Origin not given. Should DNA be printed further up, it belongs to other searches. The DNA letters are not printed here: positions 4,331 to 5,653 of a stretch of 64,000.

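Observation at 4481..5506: ParM/StbA-like actin-fold ATPase with the phosphate-1 motif moved to the C-terminus (apparent circular permutation)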

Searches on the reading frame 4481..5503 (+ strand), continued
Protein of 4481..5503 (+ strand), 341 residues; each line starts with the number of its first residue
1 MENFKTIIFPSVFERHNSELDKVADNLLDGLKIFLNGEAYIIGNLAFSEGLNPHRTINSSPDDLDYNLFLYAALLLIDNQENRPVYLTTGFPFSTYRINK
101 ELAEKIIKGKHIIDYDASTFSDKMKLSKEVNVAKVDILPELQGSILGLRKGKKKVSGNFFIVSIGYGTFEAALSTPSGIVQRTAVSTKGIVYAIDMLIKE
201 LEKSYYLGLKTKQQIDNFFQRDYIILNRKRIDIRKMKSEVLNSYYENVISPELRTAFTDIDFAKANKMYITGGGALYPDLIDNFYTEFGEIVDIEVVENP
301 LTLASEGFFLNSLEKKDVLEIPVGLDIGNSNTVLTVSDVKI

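Call 21: fold_search(model_id=the predicted structure, library=pdb)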
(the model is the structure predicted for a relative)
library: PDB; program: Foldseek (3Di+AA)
matches with E <= 10: 1464; with E <= 0.001: 824
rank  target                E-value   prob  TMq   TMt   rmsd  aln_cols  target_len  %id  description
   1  6ixw_A                3.1e-16  1.00  0.74  0.74   3.5       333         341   16  pCBH ParM non-polymerisable quadruple mutant (released 2019-06-19)
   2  2fsj                  5.6e-16  1.00  0.70  0.75   3.6       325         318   15  Crystal structure of Ta0583, an archaeal actin homolog, native data (released 2006-04-18)
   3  2fsk_B                3.9e-15  1.00  0.65  0.68   4.3       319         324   15  Crystal structure of Ta0583, an archaeal actin homolog, SeMet data (released 2006-04-18)
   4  6izr_1                6.0e-15  1.00  0.72  0.70   3.9       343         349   16  Whole structure of a 15-stranded ParM filament from Clostridium botulinum (released 2019-06-19)
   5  6ixw_C                1.0e-14  1.00  0.74  0.74   3.5       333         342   16  pCBH ParM non-polymerisable quadruple mutant (released 2019-06-19)
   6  2fsk_A                1.4e-14  1.00  0.68  0.71   3.6       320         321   15  Crystal structure of Ta0583, an archaeal actin homolog, SeMet data (released 2006-04-18)
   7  8x1i                  3.1e-14  1.00  0.68  0.63   4.9       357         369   17  ParM present of genome of Desufitobacterium hafniense - Dh-cParM1 (released 2024-11-13)
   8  9rmi_A                6.0e-14  1.00  0.66  0.66   5.1       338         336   15  Cryo-EM structure of the CorM filament in the presence of CorR from cyanobacterium Anabaena sp. PCC 7120 (released 2026-04-08)
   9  2fsn_A                2.9e-13  1.00  0.66  0.72   4.4       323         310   16  Crystal structure of Ta0583, an archaeal actin homolog, complex with ADP (released 2006-04-18)
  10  3js6                  3.3e-13  1.00  0.58  0.61   5.0       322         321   18  Crystal structure of apo psk41 parM protein (released 2010-01-26)
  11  2fsn_B                7.5e-13  1.00  0.67  0.73   3.8       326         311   15  Crystal structure of Ta0583, an archaeal actin homolog, complex with ADP (released 2006-04-18)
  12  4apw_A                1.9e-12  1.00  0.59  0.62   5.9       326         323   16  Alp12 filament structure (released 2012-05-16)
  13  4xe7                  2.0e-12  1.00  0.45  0.39   8.5       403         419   14  Bacillus thuringiensis ParM in apo form (released 2016-03-09)
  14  5ec0                  3.3e-12  1.00  0.62  0.56   5.3       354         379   14  Crystal Structure of Actin-like protein Alp7A (released 2016-11-02)
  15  4xho                  4.7e-12  1.00  0.58  0.54   6.9       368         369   14  Bacillus thuringiensis ParM with ATP (released 2016-03-09)
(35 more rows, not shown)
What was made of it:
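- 4481..5506 (+): CDS of the circularly permuted ParM/ALP-type actin-fold protein (341 aa plus stop). Foldseek best matches are pCBH ParM 6ixw, Ta0583 and Dh-cParM1 (call 21).
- On Actin-like proteins of the ParM/ALP type (Pfam ALP_N PF17989; ASKHA superfamily): 824 PDB chains match at E<=1e-3, and the top 50 listed are ParM, Alp, Ta0583, MreB, MamK and related actin-family chains (call 21).
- Closest known: ParM of Clostridium botulinum plasmid pCBH. Same: Best structural matches: E=3e-16 to 3e-12, TM up to 0.74 (call 21).
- Closest known: Plasmid R1 ParM and the parMRC type II partition system. Same: Homologous fold (Foldseek E~1e-9, call 21).
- Closest known: MreB. Different: Foldseek ranks MreB below the ParM-type proteins (call 21).
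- Foldseek: pCBH ParM E=3e-16 with TM 0.74, then Ta0583, Dh-cParM1, CorM, pSK41 ParM, Alp12, Alp7A, and MreB after those (call 21).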

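Call 23: search_protein_families(library=pfam, proteins=[window:4481-5503:+], max_evalue=10)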
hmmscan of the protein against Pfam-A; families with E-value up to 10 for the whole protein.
seq(341 aa): 2 families
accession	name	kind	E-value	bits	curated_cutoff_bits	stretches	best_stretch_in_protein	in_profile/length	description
PF17989.7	ALP_N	-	2.1e-14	54.4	26.3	1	4-140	16-145/148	Actin like proteins N terminal domain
PF06723.19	MreB_Mbl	-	0.0032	16.8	27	2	265-308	274-315/327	MreB/Mbl protein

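Call 25: find_related_loci(query=A2, collection=genome_contigs, flank=5000)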
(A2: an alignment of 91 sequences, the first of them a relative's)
Query A2 (341 aa) in genome_contigs; peptide patterns used: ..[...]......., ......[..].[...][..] (x = any residue, [..] = any of these).
295 stretches matched a pattern; 251 encode a relative of the query (tblastn E <= 1e-3); the best 80 are kept; 80 distinct loci.
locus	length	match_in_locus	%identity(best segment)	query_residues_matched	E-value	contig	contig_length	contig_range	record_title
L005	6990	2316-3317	57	3-335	3e-125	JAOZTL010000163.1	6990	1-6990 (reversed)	MAG: Bacteroidales bacterium isolate GMC7.metabat2.74_sub GMC7_6542_length_6990_cov_6.785725, whole genome shotgun seque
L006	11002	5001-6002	52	6-338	7e-119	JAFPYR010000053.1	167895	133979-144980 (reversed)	MAG: Bacteroidales bacterium isolate RGIG1595 Goat_Abomasum.Co__c998621, whole genome shotgun sequence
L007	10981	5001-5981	55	10-335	7e-119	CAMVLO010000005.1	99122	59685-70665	MAG TPA_asm: uncultured Bacteroidales bacterium isolate SRR8387717_bin.14_metaWRAP_v1.3_MAG genome assembly, contig: ERZ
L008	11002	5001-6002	52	6-338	5e-119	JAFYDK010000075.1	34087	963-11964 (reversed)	MAG: Bacteroidales bacterium isolate RGIG6989 Sheep_Rumen.Co__c2304854, whole genome shotgun sequence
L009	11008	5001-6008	53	4-338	3e-117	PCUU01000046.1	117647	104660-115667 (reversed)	MAG: Cytophagales bacterium CG12_big_fil_rev_8_21_14_0_65_40_12 CG12_8_21_14_0.65_scaffold_47_c, whole genome shotgun se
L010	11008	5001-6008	52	4-338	8e-117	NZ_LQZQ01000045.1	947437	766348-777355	Roseivirga ehrenbergii strain KMM 6017 RE_R1_contig_5, whole genome shotgun sequence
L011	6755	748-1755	51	4-338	2e-116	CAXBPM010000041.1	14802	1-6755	MAG TPA_asm: uncultured Roseivirga sp. isolate ERR2762188_concoct_233 genome assembly, contig: ERZ3421808.6256, whole ge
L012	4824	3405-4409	53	5-338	3e-117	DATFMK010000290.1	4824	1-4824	MAG TPA_asm: Balneolales bacterium isolate SMAG_U9223 k141_150538, whole genome shotgun sequence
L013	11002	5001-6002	51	6-338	4e-116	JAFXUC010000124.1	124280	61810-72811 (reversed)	MAG: Bacteroidales bacterium isolate RGIG6747 Sheep_Rumen-3__c1488573, whole genome shotgun sequence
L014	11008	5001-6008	51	4-338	5e-116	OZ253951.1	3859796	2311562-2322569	MAG: Roseivirga sp. isolate f0215e9d-8eee-4bf0-a4af-acfab9812d89 genome assembly, chromosome: 1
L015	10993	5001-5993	52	6-335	3e-116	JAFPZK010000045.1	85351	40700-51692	MAG: Bacteroidales bacterium isolate RGIG1614 Goat_Abomasum.Co__c1418320, whole genome shotgun sequence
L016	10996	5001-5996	54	5-335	2e-115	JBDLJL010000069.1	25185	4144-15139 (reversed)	MAG: Bacteroidota bacterium isolate MAG096 MAG096_69, whole genome shotgun sequence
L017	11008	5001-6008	52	4-338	3e-115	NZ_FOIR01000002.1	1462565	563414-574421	Roseivirga pacifica strain CGMCC 1.12402, whole genome shotgun sequence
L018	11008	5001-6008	52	4-338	3e-115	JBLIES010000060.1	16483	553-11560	MAG: Roseivirga sp. isolate 3300053697_43 Ga0535652_0004454, whole genome shotgun sequence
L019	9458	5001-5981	53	10-335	6e-115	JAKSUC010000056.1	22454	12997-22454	MAG: Bacteroidales bacterium isolate Horse_feces323 MAG323_56, whole genome shotgun sequence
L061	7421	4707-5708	49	4-336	3e-104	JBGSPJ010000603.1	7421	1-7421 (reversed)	MAG: Rhodothermales bacterium isolate JTS-AC300 k141_1438124, whole genome shotgun sequence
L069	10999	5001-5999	48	5-336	1e-101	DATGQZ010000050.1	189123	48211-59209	MAG TPA_asm: Cyclobacteriaceae bacterium isolate SMAG_U10437 k141_1049596, whole genome shotgun sequence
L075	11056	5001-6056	45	4-338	8e-100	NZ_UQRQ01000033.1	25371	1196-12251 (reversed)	Uncultured Sanguibacteroides sp. isolate UMGS572, whole genome shotgun sequence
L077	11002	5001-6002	46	3-336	5e-99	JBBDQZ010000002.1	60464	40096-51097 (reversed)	MAG: Balneolales bacterium isolate LejiaC_46_18 Lejia_C_1160_length_60464_cov_11, whole genome shotgun sequence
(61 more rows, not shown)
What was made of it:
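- At least 251 species genomes encode a relative (call 25).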

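Call 31: search_protein_representatives(alignment_id=A2)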
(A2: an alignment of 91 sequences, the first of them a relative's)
Query: 91 sequences, 342 profile positions. Proteins with E-value up to 0.001 (for the whole library): 294; up to 1e-10: 101; up to 1e-30: 41. The best 150 are listed.
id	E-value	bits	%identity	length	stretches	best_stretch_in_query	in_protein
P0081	6.2e-153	525.0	-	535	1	2-340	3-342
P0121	5.7e-144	495.5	-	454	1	2-338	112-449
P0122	8.7e-135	465.3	-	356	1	1-337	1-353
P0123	2.6e-134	463.8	-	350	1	1-338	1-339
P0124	3.3e-132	456.9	-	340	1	2-339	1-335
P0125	1.6e-130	451.4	-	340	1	2-338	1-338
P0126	5.5e-127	439.7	-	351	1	4-339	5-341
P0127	2.8e-126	437.4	-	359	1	1-338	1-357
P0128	2.7e-115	401.3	-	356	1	1-336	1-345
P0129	2.8e-113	394.6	-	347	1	4-340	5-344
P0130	2.0e-112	391.8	-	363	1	5-337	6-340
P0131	1.3e-110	385.8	-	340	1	2-338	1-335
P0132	3.1e-97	341.9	-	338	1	5-337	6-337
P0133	6.1e-94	331.0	-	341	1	4-337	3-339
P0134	2.1e-90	319.4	-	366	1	1-339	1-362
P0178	1.9e-19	86.1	-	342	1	27-338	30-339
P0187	5.7e-16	74.7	-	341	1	4-286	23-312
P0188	1.3e-15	73.4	-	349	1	31-338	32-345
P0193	4.9e-15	71.6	-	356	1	79-337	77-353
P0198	1.0e-13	67.2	-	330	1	28-335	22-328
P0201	4.4e-13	65.2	-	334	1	27-333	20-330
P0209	9.0e-12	60.9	-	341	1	29-333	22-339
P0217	3.4e-11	59.0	-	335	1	4-284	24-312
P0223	3.5e-10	55.7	-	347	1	5-329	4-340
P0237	5.0e-09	51.8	-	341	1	30-333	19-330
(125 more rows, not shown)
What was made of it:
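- In the exhaustive search, canonical relatives are offset by about +20 residues and their matches stop before profile position ~317, whereas permuted relatives are co-linear to the end (call 31).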

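Call 41: list_cluster_members(proteins=[P0178, P0188, P0193, P0198, P0201, P0209, P0223, P0237, P0187, P0217])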
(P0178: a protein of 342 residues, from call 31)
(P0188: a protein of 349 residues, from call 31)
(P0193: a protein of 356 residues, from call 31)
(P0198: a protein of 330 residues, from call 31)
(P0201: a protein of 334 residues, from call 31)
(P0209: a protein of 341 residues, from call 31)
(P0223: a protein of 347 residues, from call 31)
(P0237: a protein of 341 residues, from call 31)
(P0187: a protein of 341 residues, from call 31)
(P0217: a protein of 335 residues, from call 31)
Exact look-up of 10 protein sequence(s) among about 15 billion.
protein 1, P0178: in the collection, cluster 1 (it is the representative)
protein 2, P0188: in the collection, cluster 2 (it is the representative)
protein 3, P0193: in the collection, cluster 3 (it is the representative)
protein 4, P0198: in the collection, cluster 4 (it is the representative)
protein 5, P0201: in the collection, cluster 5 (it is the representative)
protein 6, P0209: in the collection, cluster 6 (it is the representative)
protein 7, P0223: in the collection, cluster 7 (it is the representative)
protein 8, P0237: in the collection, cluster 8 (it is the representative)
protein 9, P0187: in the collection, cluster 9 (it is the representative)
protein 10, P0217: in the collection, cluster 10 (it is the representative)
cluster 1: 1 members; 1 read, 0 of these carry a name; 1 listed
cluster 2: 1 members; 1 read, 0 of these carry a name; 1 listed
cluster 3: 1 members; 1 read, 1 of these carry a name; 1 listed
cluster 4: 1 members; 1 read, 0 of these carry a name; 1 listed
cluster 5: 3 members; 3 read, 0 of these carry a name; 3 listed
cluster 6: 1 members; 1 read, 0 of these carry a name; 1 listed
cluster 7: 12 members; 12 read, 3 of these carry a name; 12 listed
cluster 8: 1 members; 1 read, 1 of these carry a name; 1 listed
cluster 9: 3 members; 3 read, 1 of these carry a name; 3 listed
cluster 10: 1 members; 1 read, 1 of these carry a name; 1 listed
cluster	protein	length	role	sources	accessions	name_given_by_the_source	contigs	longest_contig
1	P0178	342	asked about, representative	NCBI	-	-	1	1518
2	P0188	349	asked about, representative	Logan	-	-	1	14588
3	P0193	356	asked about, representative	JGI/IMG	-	hypothetical protein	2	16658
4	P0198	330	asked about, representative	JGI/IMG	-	-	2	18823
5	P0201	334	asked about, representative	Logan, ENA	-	-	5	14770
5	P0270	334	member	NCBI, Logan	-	-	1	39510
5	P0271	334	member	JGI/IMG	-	-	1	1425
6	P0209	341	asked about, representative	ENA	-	-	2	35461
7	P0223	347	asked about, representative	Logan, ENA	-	-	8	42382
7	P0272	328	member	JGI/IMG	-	hypothetical protein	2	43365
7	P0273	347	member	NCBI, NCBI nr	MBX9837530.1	MAG: hypothetical protein K2X69_04340 [Silvanigrellaceae bacterium] | hypothetical protein [Silvanigrellaceae bacterium]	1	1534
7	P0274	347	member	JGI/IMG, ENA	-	hypothetical protein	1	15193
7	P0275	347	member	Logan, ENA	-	-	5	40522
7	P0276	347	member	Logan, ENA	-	-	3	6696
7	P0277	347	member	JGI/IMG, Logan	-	-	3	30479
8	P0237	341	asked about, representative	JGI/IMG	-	hypothetical protein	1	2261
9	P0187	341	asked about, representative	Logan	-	-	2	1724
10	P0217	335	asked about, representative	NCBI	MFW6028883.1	MAG: hypothetical protein ACOCRO_01375 [Halanaerobiales bacterium]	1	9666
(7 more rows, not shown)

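Call 42: find_encoding_contigs(protein=P0209, flank=5000, max_places=2)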
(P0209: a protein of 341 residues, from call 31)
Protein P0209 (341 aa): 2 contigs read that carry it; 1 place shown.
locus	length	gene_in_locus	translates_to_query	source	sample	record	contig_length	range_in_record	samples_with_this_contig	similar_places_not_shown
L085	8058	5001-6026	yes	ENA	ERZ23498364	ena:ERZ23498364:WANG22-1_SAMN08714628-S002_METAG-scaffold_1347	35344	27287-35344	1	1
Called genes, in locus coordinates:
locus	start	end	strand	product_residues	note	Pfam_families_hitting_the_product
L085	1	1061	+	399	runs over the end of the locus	-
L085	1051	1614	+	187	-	-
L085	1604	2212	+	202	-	-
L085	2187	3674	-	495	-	-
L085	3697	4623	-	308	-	-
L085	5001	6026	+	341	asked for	PF17989:ALP_N (weak)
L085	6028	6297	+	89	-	-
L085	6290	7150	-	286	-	-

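Call 43: find_encoding_contigs(protein=P0223, flank=5000, max_places=2)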
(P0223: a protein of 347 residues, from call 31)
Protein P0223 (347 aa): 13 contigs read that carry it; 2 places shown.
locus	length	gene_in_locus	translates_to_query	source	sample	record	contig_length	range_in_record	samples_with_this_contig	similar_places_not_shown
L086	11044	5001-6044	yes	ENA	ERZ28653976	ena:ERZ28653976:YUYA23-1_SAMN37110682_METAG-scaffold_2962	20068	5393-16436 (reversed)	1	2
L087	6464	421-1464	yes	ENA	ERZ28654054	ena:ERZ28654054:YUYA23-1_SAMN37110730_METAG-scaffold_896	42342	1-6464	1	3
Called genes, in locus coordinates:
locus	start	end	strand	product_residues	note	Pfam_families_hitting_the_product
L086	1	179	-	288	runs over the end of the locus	-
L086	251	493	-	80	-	PF12441:CopG_antitoxin (weak)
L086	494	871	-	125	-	PF04365:BrnT_toxin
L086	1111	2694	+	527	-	PF00239:Resolvase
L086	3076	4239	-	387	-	PF07042:TrfA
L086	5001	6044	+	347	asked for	PF17989:ALP_N (faint)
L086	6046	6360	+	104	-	-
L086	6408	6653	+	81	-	-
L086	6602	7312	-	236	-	PF01048:PNP_UDP_1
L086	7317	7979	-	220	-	-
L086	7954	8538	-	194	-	-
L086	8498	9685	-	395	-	PF00083:Sugar_tr, PF07690:MFS_1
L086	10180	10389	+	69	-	PF03869:Arc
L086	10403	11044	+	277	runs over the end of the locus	-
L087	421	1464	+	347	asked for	PF17989:ALP_N (faint)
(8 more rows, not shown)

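Call 44: find_encoding_contigs(protein=P0201, flank=5000, max_places=2)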
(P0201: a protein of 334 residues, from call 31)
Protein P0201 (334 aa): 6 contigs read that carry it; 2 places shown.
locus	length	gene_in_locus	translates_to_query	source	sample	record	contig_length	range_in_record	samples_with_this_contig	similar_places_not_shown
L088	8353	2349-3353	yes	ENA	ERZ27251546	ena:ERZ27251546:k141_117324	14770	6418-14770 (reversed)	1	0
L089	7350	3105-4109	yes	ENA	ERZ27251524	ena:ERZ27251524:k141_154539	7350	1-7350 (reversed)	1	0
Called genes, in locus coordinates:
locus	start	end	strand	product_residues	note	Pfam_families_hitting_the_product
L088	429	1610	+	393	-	-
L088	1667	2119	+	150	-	-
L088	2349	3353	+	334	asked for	PF17989:ALP_N (faint)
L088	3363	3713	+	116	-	-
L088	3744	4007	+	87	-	-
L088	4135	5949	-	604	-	PF00012:HSP70, PF06723:MreB_Mbl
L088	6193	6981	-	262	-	PF01844:HNH, PF14279:HNH_5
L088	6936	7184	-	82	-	-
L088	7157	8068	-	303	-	PF01734:Patatin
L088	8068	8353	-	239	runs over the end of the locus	-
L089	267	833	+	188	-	-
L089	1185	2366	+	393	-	-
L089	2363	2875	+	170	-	-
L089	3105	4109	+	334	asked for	PF17989:ALP_N (faint)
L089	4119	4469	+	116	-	-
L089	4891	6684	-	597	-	PF00012:HSP70, PF06723:MreB_Mbl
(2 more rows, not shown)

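Call 45: find_encoding_contigs(protein=P0188, flank=5000, max_places=2)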
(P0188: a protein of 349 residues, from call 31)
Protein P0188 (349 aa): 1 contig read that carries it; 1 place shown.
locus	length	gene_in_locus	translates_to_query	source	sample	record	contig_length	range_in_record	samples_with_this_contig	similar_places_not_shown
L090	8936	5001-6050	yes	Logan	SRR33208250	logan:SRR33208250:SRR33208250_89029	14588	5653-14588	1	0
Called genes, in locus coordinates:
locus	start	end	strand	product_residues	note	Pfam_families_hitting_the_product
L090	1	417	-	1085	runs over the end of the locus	PF00873:ACR_tran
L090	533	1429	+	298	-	PF00126:HTH_1, PF03466:LysR_substrate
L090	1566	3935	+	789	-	PF03104:DNA_pol_B_exo1, PF00136:DNA_pol_B, PF03175:DNA_pol_B_2 (faint)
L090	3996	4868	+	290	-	PF02739:5_3_exonuc_N, PF01367:5_3_exonuc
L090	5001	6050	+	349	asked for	PF17989:ALP_N (weak)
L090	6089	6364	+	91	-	-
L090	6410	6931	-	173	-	-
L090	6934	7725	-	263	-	PF00149:Metallophos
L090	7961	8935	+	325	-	?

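Call 46: find_encoding_contigs(protein=P0198, flank=5000, max_places=2)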
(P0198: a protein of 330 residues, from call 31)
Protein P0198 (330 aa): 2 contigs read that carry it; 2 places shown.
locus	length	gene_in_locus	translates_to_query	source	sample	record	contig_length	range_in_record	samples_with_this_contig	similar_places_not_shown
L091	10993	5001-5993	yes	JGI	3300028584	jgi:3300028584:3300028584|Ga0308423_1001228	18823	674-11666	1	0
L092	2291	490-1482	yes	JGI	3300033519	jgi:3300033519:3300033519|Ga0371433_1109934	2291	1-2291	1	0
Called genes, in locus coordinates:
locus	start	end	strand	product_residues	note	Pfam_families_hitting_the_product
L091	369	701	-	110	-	-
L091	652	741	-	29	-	-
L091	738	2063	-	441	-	PF01446:Rep_1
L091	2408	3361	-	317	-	PF03382:DUF285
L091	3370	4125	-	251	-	-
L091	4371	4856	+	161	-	-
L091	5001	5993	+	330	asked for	-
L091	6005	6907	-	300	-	-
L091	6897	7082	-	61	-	-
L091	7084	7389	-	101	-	-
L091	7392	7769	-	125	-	PF12844:HTH_19, PF13560:HTH_31 (weak), PF01381:HTH_3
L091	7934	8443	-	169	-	-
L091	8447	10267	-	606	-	-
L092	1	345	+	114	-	?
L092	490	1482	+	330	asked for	-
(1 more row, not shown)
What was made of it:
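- Contexts with TrfA, a resolvase and a toxin-antitoxin pair, with Rep_1, and with PolB (calls 43, 45, 46).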

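Call 48: search_dna_similar(query=P0223, collection=plasmids, mode=protein, max_evalue=0.001, max_rows=20)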
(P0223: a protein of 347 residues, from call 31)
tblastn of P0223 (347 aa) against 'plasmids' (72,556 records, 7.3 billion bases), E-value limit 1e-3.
Records with a match: 9; places in all: 10; records where one place covers at least 80% of the query: 8.
Best place of each record, by identity: <60% 9.
By first word of the organism name: Aeromonas 8; Pigmentibacter 1.
By predicted mobility (MOB-suite, as given by PLSDB): non-mobilizable 5; mobilizable 3; conjugative 1.
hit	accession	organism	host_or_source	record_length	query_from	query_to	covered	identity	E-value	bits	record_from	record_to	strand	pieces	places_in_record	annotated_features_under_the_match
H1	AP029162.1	Pigmentibacter ruber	Homo sapiens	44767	1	344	99%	38.8%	2e-72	251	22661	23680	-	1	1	hypothetical protein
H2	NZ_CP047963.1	Aeromonas media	cell culture,hospital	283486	1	343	99%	30.6%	5e-39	154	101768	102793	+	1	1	hypothetical protein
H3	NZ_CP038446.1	Aeromonas media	cell culture,sludge from bioreactor ...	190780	23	343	93%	31.8%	3e-42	163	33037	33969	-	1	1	hypothetical protein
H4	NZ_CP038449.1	Aeromonas media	cell culture,sludge from bioreactor ...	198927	23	343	93%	31.8%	3e-42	163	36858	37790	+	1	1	hypothetical protein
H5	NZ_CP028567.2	Aeromonas hydrophila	Pure Culture,Sewage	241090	23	343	93%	30.3%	8e-38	150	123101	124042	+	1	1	hypothetical protein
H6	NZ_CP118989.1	Aeromonas allosaccharophila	Homo sapiens,cell culture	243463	23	343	93%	30.3%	8e-38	150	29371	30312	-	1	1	hypothetical protein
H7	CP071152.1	Aeromonas caviae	Homo sapiens,cell culture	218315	23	343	93%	30.3%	9e-38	150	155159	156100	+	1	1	hypothetical protein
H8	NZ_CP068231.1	Aeromonas caviae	combined sewer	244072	23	343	93%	30.3%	9e-38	150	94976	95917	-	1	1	hypothetical protein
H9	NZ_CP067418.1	Aeromonas media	cell culture,water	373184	139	343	59%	33.0%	5e-20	99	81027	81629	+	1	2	hypothetical protein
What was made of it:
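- On Type II plasmid partition system (parMRC): The P0223 subgroup is on plasmids (calls 43, 48).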
